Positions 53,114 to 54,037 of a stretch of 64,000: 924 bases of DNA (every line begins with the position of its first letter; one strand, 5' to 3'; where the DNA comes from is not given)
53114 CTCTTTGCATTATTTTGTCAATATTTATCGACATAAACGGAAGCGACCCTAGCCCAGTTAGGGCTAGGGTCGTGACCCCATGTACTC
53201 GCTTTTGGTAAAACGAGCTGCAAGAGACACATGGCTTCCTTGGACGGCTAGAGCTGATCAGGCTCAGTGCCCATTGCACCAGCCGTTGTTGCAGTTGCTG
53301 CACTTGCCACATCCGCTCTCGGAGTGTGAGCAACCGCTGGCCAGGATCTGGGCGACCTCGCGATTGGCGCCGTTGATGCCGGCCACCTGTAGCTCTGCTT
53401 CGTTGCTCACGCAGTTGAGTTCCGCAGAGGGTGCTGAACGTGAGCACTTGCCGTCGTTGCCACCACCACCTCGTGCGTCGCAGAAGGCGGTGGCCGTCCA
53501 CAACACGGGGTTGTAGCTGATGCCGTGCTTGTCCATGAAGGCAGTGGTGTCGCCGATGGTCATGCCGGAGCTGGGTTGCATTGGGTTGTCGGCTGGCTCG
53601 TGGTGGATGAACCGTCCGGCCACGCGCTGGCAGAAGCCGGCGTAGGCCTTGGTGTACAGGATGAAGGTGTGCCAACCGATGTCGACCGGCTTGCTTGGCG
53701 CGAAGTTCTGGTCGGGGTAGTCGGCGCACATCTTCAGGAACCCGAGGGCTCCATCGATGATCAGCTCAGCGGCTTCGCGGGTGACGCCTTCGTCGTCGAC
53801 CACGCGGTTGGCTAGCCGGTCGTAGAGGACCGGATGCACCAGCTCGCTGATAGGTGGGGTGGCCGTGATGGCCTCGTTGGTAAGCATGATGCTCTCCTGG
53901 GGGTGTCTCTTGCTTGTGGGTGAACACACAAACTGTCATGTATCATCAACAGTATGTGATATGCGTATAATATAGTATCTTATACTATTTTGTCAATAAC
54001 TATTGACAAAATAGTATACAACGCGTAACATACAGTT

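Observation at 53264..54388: Divergent promoter pair sharing a perfect 38-bp palindromic operator, flanked by a Cys-rich protein and two 30-aa peptide ORFs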

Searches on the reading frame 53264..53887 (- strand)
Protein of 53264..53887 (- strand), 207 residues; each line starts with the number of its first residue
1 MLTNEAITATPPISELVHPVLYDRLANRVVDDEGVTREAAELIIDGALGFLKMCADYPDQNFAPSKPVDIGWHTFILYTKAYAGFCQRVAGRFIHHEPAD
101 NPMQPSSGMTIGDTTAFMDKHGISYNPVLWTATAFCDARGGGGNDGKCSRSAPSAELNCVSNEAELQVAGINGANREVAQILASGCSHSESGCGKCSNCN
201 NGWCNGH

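Call 5: search_protein_families(library=pfam, proteins=[window:53264-53887:-], max_evalue=0.1)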
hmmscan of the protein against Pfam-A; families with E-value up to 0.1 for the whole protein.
window:53264-53887:- (207 aa): 0 families

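Call 6: search_protein_families(library=ncbifam, proteins=[window:53264-53887:-], max_evalue=0.1)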
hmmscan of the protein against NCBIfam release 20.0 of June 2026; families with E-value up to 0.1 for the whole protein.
window:53264-53887:- (207 aa): 0 families

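Call 7: find_homologous_proteins(query=window:53264-53887:-)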
Query window:53264-53887:- (207 aa): 107 proteins with E <= 0.001 among 310 candidates.
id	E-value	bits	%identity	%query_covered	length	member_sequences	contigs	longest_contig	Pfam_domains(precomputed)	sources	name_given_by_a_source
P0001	5.1e-133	459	95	100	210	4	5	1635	PF27765.1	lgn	-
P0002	1.5e-128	445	91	100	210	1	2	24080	PF27765.1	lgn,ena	-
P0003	4.6e-127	440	90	100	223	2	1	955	PF27765.1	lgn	-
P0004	1.1e-115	403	81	100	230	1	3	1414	PF27765.1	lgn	-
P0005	1.6e-40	157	54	65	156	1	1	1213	PF27765.1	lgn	-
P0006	7.4e-40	155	53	71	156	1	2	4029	PF27765.1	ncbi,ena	-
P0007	2.9e-37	147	53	59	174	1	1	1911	PF27765.1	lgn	-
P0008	2.3e-36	144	49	67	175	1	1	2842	PF27765.1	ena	-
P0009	3.7e-36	143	54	63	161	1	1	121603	PF27765.1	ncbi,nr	ncbi:MAG: hypothetical protein Q8Q95_00010 [bacterium]|nr:hypothetical protein [bacterium]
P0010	8.3e-36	142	50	62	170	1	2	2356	PF27765.1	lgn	-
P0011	1.7e-34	137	54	62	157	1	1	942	PF27765.1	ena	-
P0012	2.3e-34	137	52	60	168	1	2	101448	PF27765.1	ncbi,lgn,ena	-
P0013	1.3e-33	135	48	58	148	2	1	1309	PF27765.1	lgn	-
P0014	1.4e-33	134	49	63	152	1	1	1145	PF27765.1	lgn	-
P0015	4.6e-33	133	45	75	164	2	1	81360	PF27765.1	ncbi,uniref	ncbi:hypothetical protein AB0I53_27675 [Saccharopolyspora sp. NPDC050389]|uniref:glycine-rich domain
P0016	5.7e-33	132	48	60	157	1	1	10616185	PF27765.1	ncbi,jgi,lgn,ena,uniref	ncbi:glycine-rich domain-containing protein [Streptomyces sp. cg40]|uniref:glycine-rich domain-conta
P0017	6.5e-31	126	47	69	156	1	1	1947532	PF27765.1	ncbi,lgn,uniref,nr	ncbi:glycine-rich domain-containing protein [Actinomadura macrotermitis]|uniref:Uncharacterized prot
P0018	1.2e-30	125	40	90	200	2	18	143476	PF27765.1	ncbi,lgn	-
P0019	3.1e-30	124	51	57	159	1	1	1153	PF27765.1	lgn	-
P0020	1.1e-29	122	48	69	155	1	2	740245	PF27765.1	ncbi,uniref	ncbi:hypothetical protein [Streptosporangium longisporum]|uniref:Uncharacterized protein n=1 Tax=Str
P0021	1.7e-29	121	47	59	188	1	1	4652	PF27765.1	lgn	-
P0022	1.9e-29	121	43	66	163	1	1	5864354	PF27765.1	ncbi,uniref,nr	ncbi:hypothetical protein J4H86_11030 [Spiractinospora alimapuensis]|uniref:glycine-rich domain-cont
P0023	2.6e-29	120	44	65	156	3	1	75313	PF27765.1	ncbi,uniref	ncbi:glycine-rich domain-containing protein [Nonomuraea rubra]|uniref:glycine-rich domain-containing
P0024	3.2e-29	120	44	72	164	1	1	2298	PF27765.1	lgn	-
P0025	1.0e-28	119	50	57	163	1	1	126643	PF27765.1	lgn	-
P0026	1.1e-28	119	48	58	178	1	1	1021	PF27765.1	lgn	-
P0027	3.4e-28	117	47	60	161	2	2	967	PF27765.1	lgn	-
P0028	3.7e-28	117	48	61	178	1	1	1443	PF27765.1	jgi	jgi:hypothetical protein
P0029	4.6e-28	116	47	64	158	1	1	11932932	PF27765.1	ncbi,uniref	ncbi:glycine-rich domain-containing protein [Actinoallomurus sp. CA-150999]|uniref:glycine-rich doma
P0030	5.7e-28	116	45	65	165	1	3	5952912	PF27765.1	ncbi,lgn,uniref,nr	ncbi:glycine-rich domain-containing protein [Mycobacterium parmense]|uniref:Uncharacterized protein 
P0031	1.2e-27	115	44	72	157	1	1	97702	PF27765.1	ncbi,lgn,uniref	ncbi:glycine-rich domain-containing protein [Streptosporangium sp. G11]|uniref:glycine-rich domain-c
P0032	1.7e-27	115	45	72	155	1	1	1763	PF27765.1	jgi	jgi:hypothetical protein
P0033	1.8e-27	115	42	63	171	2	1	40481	PF27765.1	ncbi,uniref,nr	ncbi:hypothetical protein HKK74_36540 [Actinomadura alba]|uniref:Uncharacterized protein n=1 Tax=Act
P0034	1.8e-27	114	51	58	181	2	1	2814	PF27765.1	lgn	-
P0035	2.3e-27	114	44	68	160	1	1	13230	PF27765.1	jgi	jgi:hypothetical protein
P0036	2.8e-27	114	48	63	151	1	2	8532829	PF27765.1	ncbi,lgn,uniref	ncbi:hypothetical protein OHS70_34145 [Streptomyces sp. NBC_00390]|uniref:glycine-rich domain-contai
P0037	3.2e-27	114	43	62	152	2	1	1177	PF27765.1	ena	-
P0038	3.6e-27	114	49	56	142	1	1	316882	PF27765.1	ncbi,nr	ncbi:MAG TPA: hypothetical protein VFH06_04545 [Candidatus Saccharimonadales bacterium]|nr:hypotheti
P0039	4.4e-27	113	44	70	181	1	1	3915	PF27765.1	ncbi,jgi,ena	jgi:hypothetical protein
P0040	5.0e-27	113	44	65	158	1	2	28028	PF27765.1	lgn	-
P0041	5.8e-27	113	44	70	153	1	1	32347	PF27765.1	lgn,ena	-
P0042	8.2e-27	112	45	65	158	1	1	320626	PF27765.1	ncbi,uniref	ncbi:hypothetical protein [Actinoallomurus sp. NPDC052274]|uniref:glycine-rich domain-containing pro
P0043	8.4e-27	112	46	62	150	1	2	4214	PF27765.1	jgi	jgi:hypothetical protein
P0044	9.2e-27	112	44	67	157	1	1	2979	PF27765.1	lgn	-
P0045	1.5e-26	111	44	71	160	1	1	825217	PF27765.1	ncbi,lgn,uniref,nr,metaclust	ncbi:hypothetical protein SAMN05421504_105526 [Amycolatopsis xylanica]|uniref:Uncharacterized protei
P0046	1.6e-26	111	45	62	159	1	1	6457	PF27765.1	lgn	-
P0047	1.7e-26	111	46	63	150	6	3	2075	PF27765.1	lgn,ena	-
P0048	1.8e-26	111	42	68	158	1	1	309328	PF27765.1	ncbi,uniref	ncbi:glycine-rich domain-containing protein [Streptosporangium sp. V21-05]|uniref:glycine-rich domai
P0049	2.4e-26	111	46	59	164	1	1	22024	PF27765.1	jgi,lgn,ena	-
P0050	5.4e-26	110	45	61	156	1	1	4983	PF27765.1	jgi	jgi:hypothetical protein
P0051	6.8e-26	109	44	64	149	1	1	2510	PF27765.1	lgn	-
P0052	7.3e-26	109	43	66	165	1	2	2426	PF27765.1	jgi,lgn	jgi:hypothetical protein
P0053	7.7e-26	109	43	69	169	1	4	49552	PF27765.1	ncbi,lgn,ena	-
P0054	9.7e-26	109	46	59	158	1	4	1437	PF27765.1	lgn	-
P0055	1.1e-25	109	52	45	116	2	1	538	PF27765.1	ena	-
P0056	1.2e-25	109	48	56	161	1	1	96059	PF27765.1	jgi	jgi:hypothetical protein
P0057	1.3e-25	108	46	58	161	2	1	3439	PF27765.1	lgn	-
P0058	1.3e-25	108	43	71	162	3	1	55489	PF27765.1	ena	-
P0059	1.6e-25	108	41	66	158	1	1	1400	PF27765.1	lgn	-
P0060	1.6e-25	108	46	57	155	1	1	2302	PF27765.1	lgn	-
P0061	1.7e-25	108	44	65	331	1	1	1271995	PF27765.1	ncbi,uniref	ncbi:hypothetical protein GCM10023196_001610 [Actinoallomurus vinaceus]|uniref:Uncharacterized prote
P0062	2.5e-25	107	45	61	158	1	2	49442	PF27765.1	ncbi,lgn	ncbi:MAG: glycine-rich domain-containing protein [Egibacteraceae bacterium]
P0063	4.2e-25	107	47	59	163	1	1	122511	PF27765.1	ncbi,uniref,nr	ncbi:glycine-rich domain-containing protein [Amycolatopsis panacis]|uniref:Uncharacterized protein n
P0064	6.0e-25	106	45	62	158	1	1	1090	PF27765.1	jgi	jgi:hypothetical protein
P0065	8.4e-25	106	45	60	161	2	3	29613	PF27765.1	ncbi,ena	-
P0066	1.0e-24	105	46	59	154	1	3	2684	PF27765.1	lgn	-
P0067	1.0e-24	105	48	57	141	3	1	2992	PF27765.1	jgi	jgi:hypothetical protein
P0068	1.1e-24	105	43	56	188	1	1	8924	PF27765.1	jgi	jgi:hypothetical protein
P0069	1.9e-24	105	43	68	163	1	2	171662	PF27765.1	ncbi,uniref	ncbi:glycine-rich domain-containing protein [Amycolatopsis sp. NPDC059090]|uniref:glycine-rich domai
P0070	2.1e-24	104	59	41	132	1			PF27765.1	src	-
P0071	2.9e-24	104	40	68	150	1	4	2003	PF27765.1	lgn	-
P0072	3.0e-24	104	51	47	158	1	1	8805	PF27765.1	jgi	jgi:hypothetical protein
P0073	4.9e-24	103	41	61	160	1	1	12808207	PF27765.1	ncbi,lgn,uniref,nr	ncbi:hypothetical protein JOF56_003018 [Kibdelosporangium banguiense]|uniref:Uncharacterized protein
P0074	5.0e-24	103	44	65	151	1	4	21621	PF27765.1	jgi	jgi:hypothetical protein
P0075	8.8e-24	102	44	63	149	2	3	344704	PF27765.1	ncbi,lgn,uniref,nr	ncbi:glycine-rich domain-containing protein [Nonomuraea cavernae]|uniref:Uncharacterized protein n=1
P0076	1.1e-23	102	43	59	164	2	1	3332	PF27765.1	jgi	jgi:hypothetical protein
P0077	1.2e-23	102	46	59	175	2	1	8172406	PF27765.1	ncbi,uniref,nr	ncbi:glycine-rich domain-containing protein [Amycolatopsis tolypomycina]|uniref:glycine-rich domain-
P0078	1.2e-23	102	46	62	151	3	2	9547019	PF27765.1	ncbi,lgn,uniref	ncbi:glycine-rich domain-containing protein [Streptomyces sp. NBC_00055]|uniref:glycine-rich domain-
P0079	1.5e-23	102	47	59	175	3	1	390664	PF27765.1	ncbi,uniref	ncbi:glycine-rich domain-containing protein [Amycolatopsis sp. lyj-346]|uniref:glycine-rich domain-c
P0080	1.5e-23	102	43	59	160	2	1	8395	PF27765.1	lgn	-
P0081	1.6e-23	102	45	64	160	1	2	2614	PF27765.1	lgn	-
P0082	3.0e-23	101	47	56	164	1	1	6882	PF27765.1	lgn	-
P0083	3.2e-23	101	59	40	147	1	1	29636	PF27765.1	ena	-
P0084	4.8e-23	100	43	59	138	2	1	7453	PF27765.1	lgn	-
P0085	5.8e-23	100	41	62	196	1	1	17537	PF27765.1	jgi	-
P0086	6.3e-23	100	43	66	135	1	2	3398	PF27765.1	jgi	jgi:hypothetical protein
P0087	7.2e-23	99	41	69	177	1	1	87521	PF27765.1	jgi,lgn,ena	-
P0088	8.2e-23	99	44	57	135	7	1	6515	PF27765.1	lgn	-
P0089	4.2e-22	97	46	54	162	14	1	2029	PF27765.1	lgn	-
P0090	7.0e-22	96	41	66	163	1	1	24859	PF27765.1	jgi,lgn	jgi:hypothetical protein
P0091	7.1e-22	96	40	71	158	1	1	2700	PF27765.1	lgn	-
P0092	8.7e-22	96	41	56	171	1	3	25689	PF27765.1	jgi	-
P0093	2.3e-20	91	56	41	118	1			PF27765.1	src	-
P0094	5.0e-20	90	41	64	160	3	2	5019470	PF27765.1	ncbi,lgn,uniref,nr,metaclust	ncbi:glycine-rich domain-containing protein [Salinispora vitiensis]|uniref:glycine-rich domain-conta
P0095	1.1e-19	89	39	69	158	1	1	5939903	PF27765.1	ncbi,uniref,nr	ncbi:hypothetical protein [Streptomyces sp. TS71-3]|uniref:glycine-rich domain-containing protein n=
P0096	3.8e-19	87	38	59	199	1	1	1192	PF27765.1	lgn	-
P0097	1.8e-18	85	46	45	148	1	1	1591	PF27765.1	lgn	-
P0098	2.2e-18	85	41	59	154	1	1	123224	PF27765.1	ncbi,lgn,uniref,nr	ncbi:glycine-rich domain-containing protein [Salinispora tropica]|uniref:glycine-rich domain-contain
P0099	2.6e-18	85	49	42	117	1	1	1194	PF27765.1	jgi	jgi:hypothetical protein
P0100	3.0e-18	84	41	58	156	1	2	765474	PF27765.1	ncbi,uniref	ncbi:glycine-rich domain-containing protein [Micromonospora sp. NPDC020750]|uniref:glycine-rich doma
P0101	3.8e-18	84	46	56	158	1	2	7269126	PF27765.1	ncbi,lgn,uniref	ncbi:hypothetical protein OG559_05600 [Micromonospora sp. NBC_01405]|uniref:glycine-rich domain-cont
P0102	1.5e-17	82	42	60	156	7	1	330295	PF27765.1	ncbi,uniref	ncbi:hypothetical protein ABZ783_13055 [Micromonospora sp. NPDC047738]|uniref:glycine-rich domain-co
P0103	2.8e-17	81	51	40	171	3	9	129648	PF27765.1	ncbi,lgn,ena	ncbi:MAG TPA: hypothetical protein VIL00_05305 [Pseudonocardiaceae bacterium]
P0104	3.1e-17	81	44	56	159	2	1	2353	PF27765.1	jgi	jgi:hypothetical protein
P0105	9.7e-17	79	40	59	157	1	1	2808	PF27765.1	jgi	jgi:hypothetical protein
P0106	2.0e-16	78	42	56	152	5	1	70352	PF27765.1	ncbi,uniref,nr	ncbi:hypothetical protein [Micromonospora sp. C95]|uniref:glycine-rich domain-containing protein n=1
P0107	6.4e-16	77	40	57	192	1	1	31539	PF27765.1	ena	-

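Call 15: find_encoding_contigs(protein=P0002, flank=6000, max_places=4)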
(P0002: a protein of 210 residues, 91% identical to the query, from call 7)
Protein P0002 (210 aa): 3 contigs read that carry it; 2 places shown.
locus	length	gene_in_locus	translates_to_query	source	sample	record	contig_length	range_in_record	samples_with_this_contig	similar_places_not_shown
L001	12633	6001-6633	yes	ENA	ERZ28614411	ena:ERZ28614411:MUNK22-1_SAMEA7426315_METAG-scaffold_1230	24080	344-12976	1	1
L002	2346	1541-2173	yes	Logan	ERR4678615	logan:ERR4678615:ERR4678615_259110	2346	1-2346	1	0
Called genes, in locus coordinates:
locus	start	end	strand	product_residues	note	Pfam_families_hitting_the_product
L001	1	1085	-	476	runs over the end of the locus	?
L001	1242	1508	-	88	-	PF00312:Ribosomal_S15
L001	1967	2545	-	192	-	PF01509:TruB_N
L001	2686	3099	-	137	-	-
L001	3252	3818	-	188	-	PF04140:ICMT, PF04191:PEMT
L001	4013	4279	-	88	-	-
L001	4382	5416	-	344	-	PF01368:DHH (weak)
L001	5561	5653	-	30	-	-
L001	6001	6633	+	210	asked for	PF27765:UCP032817-like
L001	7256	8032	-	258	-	PF01978:TrmB, PF24033:DUF7342 (weak)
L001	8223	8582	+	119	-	PF01649:Ribosomal_S20p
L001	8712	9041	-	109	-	-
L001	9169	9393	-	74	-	-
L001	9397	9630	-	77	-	-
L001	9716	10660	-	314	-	PF06144:DNA_pol3_delta, PF21694:DNA_pol3_delta_C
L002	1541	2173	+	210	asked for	PF27765:UCP032817-like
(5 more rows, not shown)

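Call 16: find_encoding_contigs(protein=window:53264-53887:-, flank=6000, max_places=4)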
Protein window:53264-53887:- (207 aa): 24 contigs read that carry it; 4 places shown.
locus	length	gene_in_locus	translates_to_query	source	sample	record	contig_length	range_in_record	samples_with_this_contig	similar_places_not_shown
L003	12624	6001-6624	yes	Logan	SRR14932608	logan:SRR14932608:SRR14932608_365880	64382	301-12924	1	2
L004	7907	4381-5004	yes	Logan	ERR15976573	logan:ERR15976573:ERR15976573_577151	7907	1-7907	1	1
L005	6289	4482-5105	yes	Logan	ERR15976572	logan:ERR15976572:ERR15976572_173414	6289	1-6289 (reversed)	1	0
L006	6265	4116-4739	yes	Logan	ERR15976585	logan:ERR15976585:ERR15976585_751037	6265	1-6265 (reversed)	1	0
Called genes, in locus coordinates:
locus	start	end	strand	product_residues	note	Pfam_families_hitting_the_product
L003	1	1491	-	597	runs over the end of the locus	?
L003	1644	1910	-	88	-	PF00312:Ribosomal_S15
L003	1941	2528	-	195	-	PF01509:TruB_N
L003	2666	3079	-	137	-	-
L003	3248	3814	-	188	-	PF04140:ICMT, PF04191:PEMT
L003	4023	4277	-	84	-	-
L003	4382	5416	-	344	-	-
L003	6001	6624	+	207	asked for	PF27765:UCP032817-like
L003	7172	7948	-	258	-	PF01978:TrmB, PF24033:DUF7342 (weak)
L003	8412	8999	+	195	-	-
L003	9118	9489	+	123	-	PF01649:Ribosomal_S20p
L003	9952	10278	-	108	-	-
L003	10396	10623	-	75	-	-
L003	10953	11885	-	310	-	PF06144:DNA_pol3_delta, PF21694:DNA_pol3_delta_C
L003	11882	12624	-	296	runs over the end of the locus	PF01149:Fapy_DNA_glyco, PF06831:H2TH, PF06827:zf-FPG_IleRS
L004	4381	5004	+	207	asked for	PF27765:UCP032817-like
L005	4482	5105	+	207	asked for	PF27765:UCP032817-like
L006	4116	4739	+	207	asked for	PF27765:UCP032817-like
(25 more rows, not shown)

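Call 20: find_related_loci(query=A2, collection=genome_contigs, flank=4000)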
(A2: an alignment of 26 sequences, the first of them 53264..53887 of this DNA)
Query A2 (207 aa) in genome_contigs; peptide patterns used: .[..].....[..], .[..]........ (x = any residue, [..] = any of these).
343 stretches matched a pattern; 296 encode a relative of the query (tblastn E <= 1e-3); the best 80 are kept; 80 distinct loci.
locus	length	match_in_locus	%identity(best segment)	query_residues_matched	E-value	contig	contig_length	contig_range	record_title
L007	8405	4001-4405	50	14-149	1e-38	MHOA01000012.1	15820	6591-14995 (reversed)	MAG: Candidatus Ryanbacteria bacterium RIFCSPLOWO2_12_FULL_44_26 rifcsplowo2_12_scaffold_8600, whole genome shotgun sequ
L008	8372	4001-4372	52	6-130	1e-37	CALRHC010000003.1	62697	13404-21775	MAG: Candidatus Yanofskybacteria bacterium isolate MaH-09apr19-142 genome assembly, contig: MaH-09apr19-C838, whole geno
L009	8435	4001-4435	48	16-158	2e-36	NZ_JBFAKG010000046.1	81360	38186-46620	Saccharopolyspora sp. NPDC050389 NPDC050389_58_F4.ctg-0046, whole genome shotgun sequence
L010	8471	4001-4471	40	9-165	5e-36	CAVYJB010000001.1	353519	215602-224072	MAG: uncultured bacterium isolate MFD01476.bin.1.98 genome assembly, contig: contig_23397, whole genome shotgun sequence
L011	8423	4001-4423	45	15-150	7e-36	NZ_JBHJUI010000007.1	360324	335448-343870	Kitasatospora sp. NPDC056184 NPDC056184_T7_C6.ctg-0007, whole genome shotgun sequence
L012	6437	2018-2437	45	16-150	9e-36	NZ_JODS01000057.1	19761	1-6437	Kitasatospora purpeofusca strain NRRL B-1817 contig57.1, whole genome shotgun sequence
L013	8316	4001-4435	43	16-160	1e-35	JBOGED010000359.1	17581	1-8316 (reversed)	MAG: Egibacteraceae bacterium isolate M3-B2_metabat2.bin.58 k127_784451, whole genome shotgun sequence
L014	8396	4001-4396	47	16-148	2e-35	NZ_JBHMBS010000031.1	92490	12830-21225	Streptosporangium vulgare strain JCM 3028 spades_K_25_97_31, whole genome shotgun sequence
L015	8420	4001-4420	45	16-150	2e-35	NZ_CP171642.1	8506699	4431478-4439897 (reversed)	Kitasatospora hibisci strain HNM1077 chromosome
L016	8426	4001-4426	47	7-149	3e-35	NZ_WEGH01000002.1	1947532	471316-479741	Actinomadura macrotermitis strain RB68 ARB68_2, whole genome shotgun sequence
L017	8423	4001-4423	43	2-145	7e-35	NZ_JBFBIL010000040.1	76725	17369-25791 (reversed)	Kitasatospora sp. NPDC088351 NPDC088351_187_D5.ctg-0040, whole genome shotgun sequence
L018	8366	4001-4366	48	10-131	3e-34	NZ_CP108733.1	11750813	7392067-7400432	Streptomyces sp. NBC_00986 chromosome, complete genome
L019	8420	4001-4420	47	2-134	2e-34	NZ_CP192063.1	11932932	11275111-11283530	Actinoallomurus sp. CA-150999 chromosome, complete genome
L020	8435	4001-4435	46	16-158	2e-34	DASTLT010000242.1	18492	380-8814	MAG TPA_asm: Pseudonocardiaceae bacterium isolate SMAG_U3193 k141_238306, whole genome shotgun sequence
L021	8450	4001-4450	41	2-150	3e-34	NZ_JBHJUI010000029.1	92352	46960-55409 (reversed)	Kitasatospora sp. NPDC056184 NPDC056184_T7_C6.ctg-0029, whole genome shotgun sequence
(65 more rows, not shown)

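Call 26: find_encoding_contigs(protein=P0004, flank=3000, max_places=5)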
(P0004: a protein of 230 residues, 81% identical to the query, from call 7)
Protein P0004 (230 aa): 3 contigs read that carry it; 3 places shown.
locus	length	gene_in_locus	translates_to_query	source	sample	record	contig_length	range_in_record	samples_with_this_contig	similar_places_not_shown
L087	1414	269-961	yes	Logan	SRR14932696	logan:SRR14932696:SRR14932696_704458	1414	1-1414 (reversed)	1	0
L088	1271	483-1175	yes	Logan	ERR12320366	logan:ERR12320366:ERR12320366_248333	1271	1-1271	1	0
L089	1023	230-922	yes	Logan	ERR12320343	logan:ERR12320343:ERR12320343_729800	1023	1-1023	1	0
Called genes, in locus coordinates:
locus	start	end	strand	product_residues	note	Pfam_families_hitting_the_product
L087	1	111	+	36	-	?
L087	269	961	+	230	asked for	PF27765:UCP032817-like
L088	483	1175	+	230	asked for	PF27765:UCP032817-like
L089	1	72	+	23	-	?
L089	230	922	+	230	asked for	PF27765:UCP032817-like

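Call 27: find_encoding_contigs(protein=P0001, flank=3000, max_places=5)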
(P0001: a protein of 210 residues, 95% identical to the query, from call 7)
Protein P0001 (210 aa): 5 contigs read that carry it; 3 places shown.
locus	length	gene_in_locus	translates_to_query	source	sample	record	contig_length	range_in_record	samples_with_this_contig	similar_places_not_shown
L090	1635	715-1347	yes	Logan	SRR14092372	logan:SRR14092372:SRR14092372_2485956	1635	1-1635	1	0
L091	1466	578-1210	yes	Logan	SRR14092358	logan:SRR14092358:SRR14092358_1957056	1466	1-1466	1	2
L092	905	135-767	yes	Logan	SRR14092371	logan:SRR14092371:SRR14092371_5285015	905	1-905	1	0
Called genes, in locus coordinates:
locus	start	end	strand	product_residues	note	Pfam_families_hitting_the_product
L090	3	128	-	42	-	?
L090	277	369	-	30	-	-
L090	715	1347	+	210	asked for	PF27765:UCP032817-like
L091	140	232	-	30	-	-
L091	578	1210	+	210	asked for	PF27765:UCP032817-like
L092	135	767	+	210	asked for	PF27765:UCP032817-like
